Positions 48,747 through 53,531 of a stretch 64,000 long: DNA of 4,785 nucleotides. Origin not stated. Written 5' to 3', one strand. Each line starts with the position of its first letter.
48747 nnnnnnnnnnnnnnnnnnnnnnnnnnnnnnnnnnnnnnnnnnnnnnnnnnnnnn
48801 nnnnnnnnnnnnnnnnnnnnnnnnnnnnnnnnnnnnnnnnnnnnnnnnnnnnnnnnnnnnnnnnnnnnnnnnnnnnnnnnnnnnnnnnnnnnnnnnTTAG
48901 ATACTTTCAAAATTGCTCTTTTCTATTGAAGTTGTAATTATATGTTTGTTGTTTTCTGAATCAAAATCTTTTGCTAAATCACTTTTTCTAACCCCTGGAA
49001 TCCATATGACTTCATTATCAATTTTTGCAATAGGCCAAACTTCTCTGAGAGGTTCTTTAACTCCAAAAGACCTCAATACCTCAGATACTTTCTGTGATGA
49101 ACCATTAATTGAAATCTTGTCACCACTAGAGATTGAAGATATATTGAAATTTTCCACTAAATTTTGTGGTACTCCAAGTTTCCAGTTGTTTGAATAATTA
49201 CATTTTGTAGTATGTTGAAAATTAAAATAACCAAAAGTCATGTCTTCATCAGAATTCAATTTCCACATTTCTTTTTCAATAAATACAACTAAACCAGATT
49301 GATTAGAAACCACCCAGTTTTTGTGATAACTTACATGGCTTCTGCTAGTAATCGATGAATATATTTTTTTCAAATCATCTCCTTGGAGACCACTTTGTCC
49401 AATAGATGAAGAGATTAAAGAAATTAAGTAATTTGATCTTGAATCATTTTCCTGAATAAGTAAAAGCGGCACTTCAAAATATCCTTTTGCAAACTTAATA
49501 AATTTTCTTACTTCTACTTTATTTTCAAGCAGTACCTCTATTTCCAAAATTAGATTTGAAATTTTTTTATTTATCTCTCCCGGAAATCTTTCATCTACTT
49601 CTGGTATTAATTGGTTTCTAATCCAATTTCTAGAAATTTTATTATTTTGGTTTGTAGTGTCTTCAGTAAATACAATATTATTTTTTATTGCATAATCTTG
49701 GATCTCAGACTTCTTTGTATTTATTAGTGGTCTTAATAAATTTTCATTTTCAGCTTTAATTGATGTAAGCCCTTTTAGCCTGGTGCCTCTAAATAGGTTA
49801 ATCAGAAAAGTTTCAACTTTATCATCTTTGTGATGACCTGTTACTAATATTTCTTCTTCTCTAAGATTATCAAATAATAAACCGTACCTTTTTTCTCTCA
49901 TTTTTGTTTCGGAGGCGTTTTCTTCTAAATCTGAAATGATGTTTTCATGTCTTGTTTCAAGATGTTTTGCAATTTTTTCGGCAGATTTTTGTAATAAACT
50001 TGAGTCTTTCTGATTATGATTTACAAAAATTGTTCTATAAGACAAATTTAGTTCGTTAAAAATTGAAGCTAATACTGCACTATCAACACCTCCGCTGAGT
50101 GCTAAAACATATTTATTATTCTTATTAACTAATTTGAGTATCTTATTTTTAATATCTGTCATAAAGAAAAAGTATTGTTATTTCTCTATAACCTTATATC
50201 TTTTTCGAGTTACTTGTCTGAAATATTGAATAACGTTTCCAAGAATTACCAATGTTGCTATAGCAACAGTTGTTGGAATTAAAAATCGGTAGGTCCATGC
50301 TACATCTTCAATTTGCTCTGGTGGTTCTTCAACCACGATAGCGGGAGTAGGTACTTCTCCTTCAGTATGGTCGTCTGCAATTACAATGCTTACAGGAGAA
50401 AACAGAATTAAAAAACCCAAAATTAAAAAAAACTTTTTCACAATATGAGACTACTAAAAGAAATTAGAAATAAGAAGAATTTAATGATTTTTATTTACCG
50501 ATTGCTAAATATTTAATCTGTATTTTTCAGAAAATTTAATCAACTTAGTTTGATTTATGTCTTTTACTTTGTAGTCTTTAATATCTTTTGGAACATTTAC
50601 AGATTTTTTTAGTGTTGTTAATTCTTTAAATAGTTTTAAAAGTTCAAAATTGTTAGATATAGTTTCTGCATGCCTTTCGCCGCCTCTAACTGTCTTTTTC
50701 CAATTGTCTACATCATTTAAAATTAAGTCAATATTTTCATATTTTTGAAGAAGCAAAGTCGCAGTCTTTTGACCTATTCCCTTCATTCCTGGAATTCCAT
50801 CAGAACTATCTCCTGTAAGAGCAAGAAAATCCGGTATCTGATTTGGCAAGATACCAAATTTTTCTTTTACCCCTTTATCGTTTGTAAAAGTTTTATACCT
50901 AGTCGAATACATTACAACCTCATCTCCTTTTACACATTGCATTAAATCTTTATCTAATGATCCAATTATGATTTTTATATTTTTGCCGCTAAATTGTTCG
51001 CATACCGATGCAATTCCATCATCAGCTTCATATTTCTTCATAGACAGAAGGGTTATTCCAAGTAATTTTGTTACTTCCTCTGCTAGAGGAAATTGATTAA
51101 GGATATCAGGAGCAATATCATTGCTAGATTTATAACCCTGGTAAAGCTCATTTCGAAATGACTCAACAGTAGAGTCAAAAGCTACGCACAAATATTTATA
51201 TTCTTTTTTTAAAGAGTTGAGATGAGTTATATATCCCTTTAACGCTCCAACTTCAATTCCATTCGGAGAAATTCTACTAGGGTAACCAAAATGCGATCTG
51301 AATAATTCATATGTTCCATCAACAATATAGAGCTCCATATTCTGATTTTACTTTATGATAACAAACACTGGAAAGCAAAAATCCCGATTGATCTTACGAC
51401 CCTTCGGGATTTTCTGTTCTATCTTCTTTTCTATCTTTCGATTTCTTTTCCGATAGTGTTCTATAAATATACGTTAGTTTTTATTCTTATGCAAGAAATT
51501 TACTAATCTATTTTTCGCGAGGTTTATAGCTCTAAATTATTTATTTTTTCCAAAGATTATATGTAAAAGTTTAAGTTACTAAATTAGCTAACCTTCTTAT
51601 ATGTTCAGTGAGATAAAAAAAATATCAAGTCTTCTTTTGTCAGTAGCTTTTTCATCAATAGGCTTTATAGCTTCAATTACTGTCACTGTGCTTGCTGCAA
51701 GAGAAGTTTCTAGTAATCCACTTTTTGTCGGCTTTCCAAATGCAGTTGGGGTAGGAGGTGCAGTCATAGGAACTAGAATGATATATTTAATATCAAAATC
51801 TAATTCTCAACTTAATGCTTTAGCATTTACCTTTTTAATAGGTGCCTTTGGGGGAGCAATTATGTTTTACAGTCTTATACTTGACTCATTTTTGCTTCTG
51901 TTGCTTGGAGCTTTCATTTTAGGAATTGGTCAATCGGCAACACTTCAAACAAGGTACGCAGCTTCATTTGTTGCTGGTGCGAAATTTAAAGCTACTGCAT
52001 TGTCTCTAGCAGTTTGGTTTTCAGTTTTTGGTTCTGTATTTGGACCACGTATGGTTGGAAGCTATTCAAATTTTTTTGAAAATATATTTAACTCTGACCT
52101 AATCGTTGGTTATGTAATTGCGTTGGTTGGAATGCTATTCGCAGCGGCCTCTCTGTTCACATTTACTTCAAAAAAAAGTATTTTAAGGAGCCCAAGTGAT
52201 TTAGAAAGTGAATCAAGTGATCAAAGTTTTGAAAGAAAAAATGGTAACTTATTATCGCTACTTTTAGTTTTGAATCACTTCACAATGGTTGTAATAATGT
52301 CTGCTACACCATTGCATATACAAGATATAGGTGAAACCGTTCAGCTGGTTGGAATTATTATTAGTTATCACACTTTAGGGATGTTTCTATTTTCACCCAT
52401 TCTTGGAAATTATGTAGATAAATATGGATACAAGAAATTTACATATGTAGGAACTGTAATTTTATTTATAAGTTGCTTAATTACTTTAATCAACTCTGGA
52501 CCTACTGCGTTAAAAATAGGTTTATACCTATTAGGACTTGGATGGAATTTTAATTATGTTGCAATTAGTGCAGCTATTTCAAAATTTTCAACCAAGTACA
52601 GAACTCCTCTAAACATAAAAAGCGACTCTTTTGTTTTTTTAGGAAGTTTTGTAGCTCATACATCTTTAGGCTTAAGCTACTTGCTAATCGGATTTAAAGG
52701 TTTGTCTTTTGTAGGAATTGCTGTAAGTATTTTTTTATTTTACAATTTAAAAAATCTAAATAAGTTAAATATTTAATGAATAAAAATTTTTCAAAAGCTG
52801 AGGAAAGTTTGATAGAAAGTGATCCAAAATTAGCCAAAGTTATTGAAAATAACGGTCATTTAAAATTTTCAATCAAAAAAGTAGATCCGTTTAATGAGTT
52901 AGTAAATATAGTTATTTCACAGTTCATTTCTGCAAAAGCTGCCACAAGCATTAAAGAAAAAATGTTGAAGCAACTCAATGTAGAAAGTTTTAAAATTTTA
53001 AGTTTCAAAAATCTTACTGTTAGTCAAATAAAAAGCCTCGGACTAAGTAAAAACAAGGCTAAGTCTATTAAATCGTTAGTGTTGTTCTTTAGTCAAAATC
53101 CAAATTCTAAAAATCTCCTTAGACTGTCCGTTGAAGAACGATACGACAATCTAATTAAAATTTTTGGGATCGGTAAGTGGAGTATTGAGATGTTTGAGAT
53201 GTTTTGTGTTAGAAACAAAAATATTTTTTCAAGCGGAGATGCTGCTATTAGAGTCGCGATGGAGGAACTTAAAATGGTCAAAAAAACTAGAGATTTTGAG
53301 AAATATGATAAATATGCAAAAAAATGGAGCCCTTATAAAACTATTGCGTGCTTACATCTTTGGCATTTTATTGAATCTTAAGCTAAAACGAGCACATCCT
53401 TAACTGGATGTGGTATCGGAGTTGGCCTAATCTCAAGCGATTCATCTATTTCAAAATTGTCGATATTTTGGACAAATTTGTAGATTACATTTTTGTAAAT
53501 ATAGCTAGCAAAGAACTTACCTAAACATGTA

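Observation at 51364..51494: Candidate novel small RNA gene in the longest intergenic gap, with its own promoter and terminator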

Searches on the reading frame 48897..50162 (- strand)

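Call 8: search_protein_families(library=pfam, proteins=[window:48897-50162:-])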
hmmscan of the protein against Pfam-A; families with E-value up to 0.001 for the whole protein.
window:48897-50162:- (421 aa): 4 families
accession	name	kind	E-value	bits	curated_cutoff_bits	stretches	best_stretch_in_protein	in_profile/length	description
PF01171.26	ATP_bind_3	-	3.1e-37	128.5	27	1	17-184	1-182/182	PP-loop family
PF06508.19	QueC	-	3.3e-05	23.9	22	1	18-82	2-65/210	Queuosine biosynthesis protein QueC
PF00733.27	Asn_synthase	-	5.5e-05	23.4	21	1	17-81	19-83/354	Asparagine synthase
PF02540.23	NAD_synthase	-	0.00042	20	21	1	9-96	10-100/242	NAD synthase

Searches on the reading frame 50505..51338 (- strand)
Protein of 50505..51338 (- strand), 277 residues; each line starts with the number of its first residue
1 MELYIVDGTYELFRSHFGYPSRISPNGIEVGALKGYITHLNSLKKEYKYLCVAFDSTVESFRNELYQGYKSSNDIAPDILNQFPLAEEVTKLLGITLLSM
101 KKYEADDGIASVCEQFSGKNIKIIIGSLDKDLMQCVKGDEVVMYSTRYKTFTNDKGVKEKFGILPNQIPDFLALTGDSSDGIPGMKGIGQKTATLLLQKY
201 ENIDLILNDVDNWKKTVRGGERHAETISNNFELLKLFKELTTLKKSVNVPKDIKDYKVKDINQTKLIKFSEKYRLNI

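Call 8: search_protein_families(library=pfam, proteins=[window:50505-51338:-])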
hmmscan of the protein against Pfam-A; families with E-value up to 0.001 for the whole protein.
window:50505-51338:- (277 aa): 2 families
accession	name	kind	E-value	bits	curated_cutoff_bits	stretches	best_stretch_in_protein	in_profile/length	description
PF02739.22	5_3_exonuc_N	-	2e-34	119.1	34.3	1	3-162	2-164/164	5'-3' exonuclease, N-terminal resolvase-like domain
PF01367.25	5_3_exonuc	-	5.4e-25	88.2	40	1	164-263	2-96/97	5'-3' exonuclease, C-terminal SAM fold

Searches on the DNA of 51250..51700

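Call 4: search_rna_families(source=window, start=51250, end=51700, threshold=evalue, max_evalue=10, show_alignments=3)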
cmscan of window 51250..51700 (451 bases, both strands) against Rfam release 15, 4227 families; matches with E-value up to 10: 3.
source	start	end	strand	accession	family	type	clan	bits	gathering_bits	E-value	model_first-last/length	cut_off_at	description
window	51345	51448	+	RF01770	rimP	Cis-reg; leader;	-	19.5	47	0.99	1-102/102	no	Gammaprotebacteria rimP leader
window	51316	51420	+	RF00514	His_leader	Cis-reg; leader;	-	15.2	49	5.2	1-126/126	no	Histidine operon leader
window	51309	51373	+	RF00046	snoR30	Gene; snRNA; snoRNA; CD-box;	CL00073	13.1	60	7.5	1-96/96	no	Small nucleolar RNA R30/Z108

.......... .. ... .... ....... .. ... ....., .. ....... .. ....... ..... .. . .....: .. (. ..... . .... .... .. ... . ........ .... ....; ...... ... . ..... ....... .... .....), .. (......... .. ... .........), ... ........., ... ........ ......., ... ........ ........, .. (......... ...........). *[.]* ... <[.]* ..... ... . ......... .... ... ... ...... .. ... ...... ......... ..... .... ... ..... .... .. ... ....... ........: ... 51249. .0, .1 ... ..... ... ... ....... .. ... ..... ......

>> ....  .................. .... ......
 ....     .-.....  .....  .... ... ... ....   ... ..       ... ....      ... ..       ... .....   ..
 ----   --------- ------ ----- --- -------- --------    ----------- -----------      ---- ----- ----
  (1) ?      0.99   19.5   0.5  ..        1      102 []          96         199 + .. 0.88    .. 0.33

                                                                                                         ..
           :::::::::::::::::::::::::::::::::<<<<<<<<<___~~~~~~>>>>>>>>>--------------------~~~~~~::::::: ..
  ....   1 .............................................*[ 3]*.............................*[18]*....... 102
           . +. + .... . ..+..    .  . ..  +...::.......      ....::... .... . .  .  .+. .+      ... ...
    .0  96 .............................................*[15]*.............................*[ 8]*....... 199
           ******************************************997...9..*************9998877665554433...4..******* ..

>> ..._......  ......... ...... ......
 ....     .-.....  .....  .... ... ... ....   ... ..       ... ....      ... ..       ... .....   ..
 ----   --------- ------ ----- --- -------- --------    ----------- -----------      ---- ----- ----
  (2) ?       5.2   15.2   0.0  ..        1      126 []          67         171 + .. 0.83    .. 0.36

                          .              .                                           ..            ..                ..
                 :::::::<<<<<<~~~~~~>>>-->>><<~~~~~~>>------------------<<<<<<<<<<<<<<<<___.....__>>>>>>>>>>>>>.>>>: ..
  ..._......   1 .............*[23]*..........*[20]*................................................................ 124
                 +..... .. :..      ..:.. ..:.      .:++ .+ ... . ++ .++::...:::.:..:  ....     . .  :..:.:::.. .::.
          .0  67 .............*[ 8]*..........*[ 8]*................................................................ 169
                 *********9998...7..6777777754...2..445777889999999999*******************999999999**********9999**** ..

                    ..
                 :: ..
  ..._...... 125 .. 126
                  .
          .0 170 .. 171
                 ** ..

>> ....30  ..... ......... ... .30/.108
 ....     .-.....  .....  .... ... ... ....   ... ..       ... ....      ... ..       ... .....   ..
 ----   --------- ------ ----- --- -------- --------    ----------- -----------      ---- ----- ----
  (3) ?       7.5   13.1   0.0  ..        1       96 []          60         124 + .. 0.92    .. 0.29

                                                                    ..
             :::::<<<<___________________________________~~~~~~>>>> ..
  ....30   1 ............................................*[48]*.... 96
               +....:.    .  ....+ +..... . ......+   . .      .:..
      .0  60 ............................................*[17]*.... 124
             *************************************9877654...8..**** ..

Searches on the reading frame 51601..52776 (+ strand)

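Call 8: search_protein_families(library=pfam, proteins=[window:51601-52776:+])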
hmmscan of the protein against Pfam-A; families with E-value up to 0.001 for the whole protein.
window:51601-52776:+ (391 aa): 2 families
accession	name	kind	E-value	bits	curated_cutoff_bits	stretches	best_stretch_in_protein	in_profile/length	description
PF07690.21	MFS_1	-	3.9e-19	69.2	33.4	2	13-331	3-324/347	Major Facilitator Superfamily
PF00083.30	Sugar_tr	-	5.4e-06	26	22.3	1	167-381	10-186/452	Sugar (and other) transporter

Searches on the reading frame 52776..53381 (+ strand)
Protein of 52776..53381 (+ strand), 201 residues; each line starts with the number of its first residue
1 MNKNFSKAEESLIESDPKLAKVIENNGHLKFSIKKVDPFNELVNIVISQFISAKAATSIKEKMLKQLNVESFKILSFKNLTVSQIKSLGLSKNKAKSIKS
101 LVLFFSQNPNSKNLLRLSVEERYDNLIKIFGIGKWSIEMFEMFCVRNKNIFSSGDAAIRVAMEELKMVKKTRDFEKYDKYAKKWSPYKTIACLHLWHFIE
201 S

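Call 8: search_protein_families(library=pfam, proteins=[window:52776-53381:+])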
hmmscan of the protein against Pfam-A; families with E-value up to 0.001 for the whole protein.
window:52776-53381:+ (201 aa): 1 family
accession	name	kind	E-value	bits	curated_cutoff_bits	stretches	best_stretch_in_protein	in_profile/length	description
PF00730.31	HhH-GPD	-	2.4e-07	31.5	26.2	1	43-184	1-105/108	HhH-GPD superfamily base excision DNA repair protein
